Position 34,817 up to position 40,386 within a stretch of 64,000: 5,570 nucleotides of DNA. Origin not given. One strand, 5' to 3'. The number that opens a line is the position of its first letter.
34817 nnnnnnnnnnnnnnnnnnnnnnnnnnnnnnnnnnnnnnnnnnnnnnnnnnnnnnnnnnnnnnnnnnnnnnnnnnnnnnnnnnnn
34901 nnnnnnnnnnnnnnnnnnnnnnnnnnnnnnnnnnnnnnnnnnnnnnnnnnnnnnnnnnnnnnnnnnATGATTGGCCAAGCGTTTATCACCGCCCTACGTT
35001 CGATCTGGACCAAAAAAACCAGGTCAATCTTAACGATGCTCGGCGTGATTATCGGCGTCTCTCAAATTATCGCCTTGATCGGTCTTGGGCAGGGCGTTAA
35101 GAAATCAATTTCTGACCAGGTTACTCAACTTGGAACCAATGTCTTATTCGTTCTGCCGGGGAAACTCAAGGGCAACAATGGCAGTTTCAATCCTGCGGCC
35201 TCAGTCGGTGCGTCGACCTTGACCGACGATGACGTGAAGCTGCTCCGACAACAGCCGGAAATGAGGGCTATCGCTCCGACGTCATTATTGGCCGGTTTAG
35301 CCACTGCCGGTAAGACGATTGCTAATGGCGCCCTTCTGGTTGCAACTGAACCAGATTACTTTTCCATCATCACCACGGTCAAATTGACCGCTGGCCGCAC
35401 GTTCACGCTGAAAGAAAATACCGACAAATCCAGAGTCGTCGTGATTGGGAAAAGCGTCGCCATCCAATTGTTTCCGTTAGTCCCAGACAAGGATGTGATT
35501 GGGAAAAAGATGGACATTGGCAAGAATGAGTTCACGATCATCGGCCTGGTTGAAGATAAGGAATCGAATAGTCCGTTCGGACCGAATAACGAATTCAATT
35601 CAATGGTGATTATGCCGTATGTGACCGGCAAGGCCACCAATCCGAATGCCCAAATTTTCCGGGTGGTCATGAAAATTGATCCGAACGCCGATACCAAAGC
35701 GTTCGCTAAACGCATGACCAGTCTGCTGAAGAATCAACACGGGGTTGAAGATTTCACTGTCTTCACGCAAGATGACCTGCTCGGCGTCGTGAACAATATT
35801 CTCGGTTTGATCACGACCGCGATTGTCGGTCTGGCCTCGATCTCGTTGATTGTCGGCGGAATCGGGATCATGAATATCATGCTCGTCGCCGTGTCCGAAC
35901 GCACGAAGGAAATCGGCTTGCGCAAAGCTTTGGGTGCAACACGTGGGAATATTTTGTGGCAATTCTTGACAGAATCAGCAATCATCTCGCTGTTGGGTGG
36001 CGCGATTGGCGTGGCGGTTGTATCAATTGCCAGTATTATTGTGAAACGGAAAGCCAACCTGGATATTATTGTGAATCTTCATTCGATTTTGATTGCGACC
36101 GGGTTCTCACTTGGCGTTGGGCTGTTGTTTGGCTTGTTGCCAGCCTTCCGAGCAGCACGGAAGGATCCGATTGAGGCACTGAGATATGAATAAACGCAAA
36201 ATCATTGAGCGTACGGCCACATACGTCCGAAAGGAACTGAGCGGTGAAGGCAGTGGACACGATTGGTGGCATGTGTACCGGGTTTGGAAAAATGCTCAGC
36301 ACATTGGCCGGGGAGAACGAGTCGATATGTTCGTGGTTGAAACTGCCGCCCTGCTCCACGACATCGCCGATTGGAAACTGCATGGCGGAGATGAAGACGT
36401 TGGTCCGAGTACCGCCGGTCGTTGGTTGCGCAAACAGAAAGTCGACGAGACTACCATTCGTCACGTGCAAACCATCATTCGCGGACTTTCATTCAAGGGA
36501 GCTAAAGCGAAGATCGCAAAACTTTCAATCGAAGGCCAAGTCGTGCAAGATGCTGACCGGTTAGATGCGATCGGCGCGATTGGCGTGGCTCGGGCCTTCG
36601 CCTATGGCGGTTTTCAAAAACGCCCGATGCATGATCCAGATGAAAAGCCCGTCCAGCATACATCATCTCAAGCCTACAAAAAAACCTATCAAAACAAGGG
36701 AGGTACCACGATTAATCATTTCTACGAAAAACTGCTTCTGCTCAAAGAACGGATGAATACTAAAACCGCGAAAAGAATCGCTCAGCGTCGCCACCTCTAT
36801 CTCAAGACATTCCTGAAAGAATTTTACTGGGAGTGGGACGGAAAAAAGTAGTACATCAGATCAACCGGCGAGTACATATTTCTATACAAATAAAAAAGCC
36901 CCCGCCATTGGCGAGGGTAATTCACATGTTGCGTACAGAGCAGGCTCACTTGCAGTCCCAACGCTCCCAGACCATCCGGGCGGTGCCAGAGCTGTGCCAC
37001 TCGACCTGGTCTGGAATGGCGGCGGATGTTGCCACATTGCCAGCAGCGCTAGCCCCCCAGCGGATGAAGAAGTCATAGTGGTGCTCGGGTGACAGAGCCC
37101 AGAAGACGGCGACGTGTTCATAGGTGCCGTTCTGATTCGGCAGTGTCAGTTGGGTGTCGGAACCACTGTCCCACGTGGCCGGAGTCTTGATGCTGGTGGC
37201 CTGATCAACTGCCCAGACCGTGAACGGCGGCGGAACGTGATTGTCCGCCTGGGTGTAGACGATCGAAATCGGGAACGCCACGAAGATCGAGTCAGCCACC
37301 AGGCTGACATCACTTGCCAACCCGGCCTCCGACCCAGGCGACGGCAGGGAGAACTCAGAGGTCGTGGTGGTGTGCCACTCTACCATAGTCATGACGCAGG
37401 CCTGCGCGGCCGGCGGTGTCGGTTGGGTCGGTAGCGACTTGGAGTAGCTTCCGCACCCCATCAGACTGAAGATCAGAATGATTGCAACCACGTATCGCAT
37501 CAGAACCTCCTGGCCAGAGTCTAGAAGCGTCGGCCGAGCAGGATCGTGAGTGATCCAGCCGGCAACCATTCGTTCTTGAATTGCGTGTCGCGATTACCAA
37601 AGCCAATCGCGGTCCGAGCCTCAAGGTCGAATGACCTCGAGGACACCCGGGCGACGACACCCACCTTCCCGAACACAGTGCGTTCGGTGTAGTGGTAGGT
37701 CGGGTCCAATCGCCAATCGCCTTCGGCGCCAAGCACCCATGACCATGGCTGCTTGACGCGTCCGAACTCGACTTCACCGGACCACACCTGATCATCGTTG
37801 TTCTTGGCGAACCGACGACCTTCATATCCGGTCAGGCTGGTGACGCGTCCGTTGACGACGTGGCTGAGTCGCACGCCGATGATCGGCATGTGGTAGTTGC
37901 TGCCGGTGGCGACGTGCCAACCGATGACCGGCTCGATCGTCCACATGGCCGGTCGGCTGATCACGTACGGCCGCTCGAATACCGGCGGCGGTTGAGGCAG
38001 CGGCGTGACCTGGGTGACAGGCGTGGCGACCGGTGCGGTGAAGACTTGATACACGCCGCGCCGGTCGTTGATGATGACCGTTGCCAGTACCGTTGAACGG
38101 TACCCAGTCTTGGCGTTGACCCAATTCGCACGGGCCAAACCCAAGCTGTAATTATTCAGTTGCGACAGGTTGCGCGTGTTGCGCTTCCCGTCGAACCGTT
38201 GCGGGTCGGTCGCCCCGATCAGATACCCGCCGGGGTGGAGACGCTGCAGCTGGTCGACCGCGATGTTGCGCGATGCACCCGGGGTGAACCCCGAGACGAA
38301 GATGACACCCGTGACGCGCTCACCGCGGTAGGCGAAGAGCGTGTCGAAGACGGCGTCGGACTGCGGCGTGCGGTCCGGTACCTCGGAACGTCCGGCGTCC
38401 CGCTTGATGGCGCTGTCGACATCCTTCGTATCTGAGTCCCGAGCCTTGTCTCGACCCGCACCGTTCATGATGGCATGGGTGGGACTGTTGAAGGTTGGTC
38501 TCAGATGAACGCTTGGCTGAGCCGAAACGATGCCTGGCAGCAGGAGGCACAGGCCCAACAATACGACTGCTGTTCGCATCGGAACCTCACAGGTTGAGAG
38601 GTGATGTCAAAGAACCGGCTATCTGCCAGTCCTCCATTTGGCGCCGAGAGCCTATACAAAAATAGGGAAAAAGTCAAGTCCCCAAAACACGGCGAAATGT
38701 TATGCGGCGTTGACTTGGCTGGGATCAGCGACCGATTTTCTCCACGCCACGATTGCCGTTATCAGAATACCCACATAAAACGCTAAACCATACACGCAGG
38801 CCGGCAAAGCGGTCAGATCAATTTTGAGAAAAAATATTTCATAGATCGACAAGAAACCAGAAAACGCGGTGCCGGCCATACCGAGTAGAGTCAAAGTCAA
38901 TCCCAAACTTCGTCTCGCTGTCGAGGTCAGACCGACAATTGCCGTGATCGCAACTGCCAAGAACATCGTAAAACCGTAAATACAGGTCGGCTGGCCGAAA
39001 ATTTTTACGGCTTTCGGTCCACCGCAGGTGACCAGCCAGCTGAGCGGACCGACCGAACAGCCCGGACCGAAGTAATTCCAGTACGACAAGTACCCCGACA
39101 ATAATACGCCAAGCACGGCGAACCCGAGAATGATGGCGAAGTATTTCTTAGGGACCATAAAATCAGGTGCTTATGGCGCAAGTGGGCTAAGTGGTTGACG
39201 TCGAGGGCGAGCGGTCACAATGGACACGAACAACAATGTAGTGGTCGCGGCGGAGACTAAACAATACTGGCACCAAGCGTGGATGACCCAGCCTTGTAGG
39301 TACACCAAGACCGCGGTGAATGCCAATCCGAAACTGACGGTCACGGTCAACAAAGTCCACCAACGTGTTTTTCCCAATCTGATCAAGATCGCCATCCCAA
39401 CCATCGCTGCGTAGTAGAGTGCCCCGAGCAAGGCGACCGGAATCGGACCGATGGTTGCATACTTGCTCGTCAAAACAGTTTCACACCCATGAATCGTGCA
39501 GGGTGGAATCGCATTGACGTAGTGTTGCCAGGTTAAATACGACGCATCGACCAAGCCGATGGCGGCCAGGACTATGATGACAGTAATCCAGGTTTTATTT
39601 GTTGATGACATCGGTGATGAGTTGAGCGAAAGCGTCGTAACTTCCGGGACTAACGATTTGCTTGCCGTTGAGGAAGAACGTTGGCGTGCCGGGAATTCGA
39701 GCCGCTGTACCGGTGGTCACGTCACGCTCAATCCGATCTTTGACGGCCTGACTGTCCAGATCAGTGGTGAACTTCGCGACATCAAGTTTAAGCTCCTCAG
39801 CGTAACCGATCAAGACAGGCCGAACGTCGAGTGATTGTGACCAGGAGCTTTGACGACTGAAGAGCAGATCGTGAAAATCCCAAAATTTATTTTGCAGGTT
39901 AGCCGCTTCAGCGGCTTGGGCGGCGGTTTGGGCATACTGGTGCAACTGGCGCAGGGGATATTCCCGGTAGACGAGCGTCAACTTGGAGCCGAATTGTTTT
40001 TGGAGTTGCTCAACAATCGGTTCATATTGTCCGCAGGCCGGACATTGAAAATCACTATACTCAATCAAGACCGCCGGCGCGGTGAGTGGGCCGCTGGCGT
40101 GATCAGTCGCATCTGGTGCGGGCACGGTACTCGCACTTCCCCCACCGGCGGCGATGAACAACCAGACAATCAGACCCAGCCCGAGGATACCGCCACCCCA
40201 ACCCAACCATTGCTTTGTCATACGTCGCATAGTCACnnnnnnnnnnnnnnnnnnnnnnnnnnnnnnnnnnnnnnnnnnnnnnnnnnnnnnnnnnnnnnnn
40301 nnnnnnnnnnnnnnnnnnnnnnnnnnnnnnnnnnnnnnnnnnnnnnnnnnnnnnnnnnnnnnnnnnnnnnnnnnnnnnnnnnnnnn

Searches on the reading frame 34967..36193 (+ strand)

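Call 85: search_protein_families(library=pfam, proteins=[window:34967-36193:+], max_evalue=0.00001)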
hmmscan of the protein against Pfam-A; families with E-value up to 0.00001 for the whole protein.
window:34967-36193:+ (408 aa): 2 families
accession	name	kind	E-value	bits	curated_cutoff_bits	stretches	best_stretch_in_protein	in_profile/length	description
PF12704.14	MacB_PCD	-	3.2e-39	135.8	27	1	20-252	1-206/207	MacB-like periplasmic core domain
PF02687.27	FtsX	-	1.7e-22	80.2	25.5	1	289-401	3-120/120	FtsX-like permease C-terminal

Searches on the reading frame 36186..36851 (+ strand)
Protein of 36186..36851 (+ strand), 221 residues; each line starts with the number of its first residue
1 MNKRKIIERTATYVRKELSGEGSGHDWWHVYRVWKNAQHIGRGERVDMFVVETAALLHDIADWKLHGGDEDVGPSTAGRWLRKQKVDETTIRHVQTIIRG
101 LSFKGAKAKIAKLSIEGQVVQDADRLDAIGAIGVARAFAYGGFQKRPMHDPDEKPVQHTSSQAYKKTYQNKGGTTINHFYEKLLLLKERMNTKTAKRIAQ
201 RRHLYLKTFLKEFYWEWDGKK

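Call 108: search_protein_families(library=pfam, proteins=[window:36186-36851:+], max_evalue=0.0001)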
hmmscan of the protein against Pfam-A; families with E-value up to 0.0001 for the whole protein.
window:36186-36851:+ (221 aa): 1 family
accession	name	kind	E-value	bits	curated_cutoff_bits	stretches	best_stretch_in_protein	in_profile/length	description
PF01966.28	HD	-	9.5e-10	39.2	22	1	29-128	4-115/116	HD domain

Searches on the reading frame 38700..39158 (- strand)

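Call 108: search_protein_families(library=pfam, proteins=[window:38700-39158:-], max_evalue=0.0001)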
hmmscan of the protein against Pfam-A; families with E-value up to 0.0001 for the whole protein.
window:38700-39158:- (152 aa): 1 family
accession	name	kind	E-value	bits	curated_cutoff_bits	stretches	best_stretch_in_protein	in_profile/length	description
PF07884.19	VKOR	-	5e-10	40.1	27.5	1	9-111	2-112/134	Vitamin K epoxide reductase family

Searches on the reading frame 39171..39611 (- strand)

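Call 108: search_protein_families(library=pfam, proteins=[window:39171-39611:-], max_evalue=0.0001)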
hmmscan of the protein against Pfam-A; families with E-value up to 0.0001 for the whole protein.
window:39171-39611:- (146 aa): 1 family
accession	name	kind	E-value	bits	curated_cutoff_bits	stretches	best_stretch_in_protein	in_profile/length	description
PF07884.19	VKOR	-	5.7e-27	94.9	27.5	1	11-130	2-132/134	Vitamin K epoxide reductase family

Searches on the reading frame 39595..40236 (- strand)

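Call 108: search_protein_families(library=pfam, proteins=[window:39595-40236:-], max_evalue=0.0001)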
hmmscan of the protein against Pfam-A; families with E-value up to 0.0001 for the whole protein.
window:39595-40236:- (213 aa): 3 families
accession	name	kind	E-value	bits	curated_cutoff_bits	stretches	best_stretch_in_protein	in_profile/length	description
PF13462.12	Thioredoxin_4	-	1.4e-24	87.5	23.2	1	44-208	4-164/165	Thioredoxin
PF01323.26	DSBA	-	6.2e-18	65.7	25.6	1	57-206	2-189/191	DSBA-like thioredoxin domain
PF13743.12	Thioredoxin_5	-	1e-07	32.3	27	1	104-189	76-163/186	Thioredoxin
